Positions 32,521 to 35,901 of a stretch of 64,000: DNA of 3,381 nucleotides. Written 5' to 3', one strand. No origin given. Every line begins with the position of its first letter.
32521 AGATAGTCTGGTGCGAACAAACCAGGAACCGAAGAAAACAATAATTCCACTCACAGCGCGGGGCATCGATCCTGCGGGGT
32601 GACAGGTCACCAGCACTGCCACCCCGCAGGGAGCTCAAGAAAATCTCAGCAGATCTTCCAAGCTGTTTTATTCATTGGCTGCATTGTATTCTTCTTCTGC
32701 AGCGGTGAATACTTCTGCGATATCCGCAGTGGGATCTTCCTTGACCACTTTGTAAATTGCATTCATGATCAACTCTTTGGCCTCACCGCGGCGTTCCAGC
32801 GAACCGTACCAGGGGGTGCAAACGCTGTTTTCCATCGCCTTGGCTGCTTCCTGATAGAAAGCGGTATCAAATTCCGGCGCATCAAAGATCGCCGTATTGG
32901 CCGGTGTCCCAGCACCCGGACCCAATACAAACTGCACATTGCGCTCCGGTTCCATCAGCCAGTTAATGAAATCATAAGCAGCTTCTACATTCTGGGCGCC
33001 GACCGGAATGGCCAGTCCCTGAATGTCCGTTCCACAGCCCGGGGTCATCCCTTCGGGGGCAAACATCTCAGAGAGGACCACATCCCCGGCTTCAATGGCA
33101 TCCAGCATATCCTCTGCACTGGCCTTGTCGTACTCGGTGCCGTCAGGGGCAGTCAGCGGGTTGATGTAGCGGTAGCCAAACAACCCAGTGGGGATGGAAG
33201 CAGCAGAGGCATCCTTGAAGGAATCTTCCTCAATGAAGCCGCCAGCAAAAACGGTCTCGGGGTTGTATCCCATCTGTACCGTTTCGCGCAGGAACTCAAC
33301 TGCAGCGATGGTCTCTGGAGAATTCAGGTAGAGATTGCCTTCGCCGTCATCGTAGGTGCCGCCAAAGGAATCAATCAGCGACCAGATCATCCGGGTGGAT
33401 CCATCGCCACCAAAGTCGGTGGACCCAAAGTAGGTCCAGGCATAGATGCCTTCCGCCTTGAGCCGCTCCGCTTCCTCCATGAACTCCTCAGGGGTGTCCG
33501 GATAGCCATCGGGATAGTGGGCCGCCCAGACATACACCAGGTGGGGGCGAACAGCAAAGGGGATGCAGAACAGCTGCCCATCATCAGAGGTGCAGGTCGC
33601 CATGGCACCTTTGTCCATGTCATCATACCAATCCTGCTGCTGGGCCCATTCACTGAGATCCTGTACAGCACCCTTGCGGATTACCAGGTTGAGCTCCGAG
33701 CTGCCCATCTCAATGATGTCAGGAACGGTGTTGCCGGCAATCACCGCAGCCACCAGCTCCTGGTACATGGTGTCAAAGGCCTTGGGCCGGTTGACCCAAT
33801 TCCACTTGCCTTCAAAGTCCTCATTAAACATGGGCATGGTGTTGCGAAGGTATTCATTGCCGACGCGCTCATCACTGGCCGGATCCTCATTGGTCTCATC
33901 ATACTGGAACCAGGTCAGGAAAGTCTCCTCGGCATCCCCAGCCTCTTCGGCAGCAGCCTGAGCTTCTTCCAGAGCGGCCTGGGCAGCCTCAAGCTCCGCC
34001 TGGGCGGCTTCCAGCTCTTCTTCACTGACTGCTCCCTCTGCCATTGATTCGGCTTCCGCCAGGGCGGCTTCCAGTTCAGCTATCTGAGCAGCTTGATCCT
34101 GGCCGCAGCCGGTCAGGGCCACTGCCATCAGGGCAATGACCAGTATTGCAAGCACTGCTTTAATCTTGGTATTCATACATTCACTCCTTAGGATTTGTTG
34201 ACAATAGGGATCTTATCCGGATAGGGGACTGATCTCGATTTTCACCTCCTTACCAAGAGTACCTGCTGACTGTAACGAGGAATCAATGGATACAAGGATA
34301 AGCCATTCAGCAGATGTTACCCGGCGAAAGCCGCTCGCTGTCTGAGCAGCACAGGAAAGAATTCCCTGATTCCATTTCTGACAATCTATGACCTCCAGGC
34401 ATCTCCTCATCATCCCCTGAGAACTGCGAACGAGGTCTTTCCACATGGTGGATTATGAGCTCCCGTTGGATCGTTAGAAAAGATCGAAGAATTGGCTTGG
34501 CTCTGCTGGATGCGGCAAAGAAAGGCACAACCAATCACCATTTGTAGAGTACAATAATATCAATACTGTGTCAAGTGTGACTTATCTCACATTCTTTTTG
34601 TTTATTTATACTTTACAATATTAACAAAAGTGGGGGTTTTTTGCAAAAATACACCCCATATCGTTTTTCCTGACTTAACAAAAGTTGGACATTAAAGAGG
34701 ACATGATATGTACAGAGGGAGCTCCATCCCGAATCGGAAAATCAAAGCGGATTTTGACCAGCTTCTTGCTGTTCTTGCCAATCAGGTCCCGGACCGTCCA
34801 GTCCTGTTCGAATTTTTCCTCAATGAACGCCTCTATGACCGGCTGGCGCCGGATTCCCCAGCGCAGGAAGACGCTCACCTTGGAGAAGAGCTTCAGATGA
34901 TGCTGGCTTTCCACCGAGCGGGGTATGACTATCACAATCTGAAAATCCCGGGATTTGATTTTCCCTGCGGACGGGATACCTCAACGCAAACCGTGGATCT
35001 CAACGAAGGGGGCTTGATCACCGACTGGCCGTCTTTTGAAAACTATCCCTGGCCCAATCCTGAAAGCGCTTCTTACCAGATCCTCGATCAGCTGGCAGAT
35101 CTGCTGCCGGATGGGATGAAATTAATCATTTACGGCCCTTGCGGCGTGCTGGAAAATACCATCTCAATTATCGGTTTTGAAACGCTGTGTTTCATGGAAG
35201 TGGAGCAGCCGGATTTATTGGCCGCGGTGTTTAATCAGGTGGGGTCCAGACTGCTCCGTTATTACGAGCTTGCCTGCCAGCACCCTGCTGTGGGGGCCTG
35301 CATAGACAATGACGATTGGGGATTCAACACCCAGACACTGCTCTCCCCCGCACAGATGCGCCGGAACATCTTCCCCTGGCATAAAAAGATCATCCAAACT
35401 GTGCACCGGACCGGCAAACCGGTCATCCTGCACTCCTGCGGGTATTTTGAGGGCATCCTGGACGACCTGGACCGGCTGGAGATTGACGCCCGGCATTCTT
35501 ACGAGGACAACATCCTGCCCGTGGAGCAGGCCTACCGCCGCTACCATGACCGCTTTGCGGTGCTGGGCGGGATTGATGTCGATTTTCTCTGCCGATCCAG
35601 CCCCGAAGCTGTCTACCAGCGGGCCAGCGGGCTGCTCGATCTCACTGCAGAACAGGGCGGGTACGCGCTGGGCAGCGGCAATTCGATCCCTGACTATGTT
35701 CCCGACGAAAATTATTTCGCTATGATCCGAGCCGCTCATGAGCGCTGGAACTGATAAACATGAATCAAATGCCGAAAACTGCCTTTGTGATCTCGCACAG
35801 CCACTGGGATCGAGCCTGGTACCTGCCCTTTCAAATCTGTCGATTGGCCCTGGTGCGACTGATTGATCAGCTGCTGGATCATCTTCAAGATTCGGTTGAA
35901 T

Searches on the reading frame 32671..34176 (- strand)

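Call 72: search_protein_families(library=pfam, proteins=[window:32671-34176:-], max_evalue=0.00001)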
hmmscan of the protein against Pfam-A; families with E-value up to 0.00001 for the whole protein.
window:32671-34176:- (502 aa): 2 families
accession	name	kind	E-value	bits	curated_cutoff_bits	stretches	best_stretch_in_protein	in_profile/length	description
PF13416.11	SBP_bac_8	-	2.5e-16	60.8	27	1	117-437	6-272/279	Bacterial extracellular solute-binding protein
PF01547.30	SBP_bac_1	-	1.7e-13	51.7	26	1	133-411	32-304/307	Bacterial extracellular solute-binding protein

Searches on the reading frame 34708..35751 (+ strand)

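Call 72: search_protein_families(library=pfam, proteins=[window:34708-35751:+], max_evalue=0.00001)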
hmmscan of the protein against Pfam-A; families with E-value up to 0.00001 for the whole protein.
window:34708-35751:+ (348 aa): 1 family
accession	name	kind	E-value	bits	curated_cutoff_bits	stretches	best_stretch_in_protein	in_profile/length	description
PF01208.23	URO-D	-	1.9e-20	73.6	23.9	1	153-345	152-345/346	Uroporphyrinogen decarboxylase (URO-D)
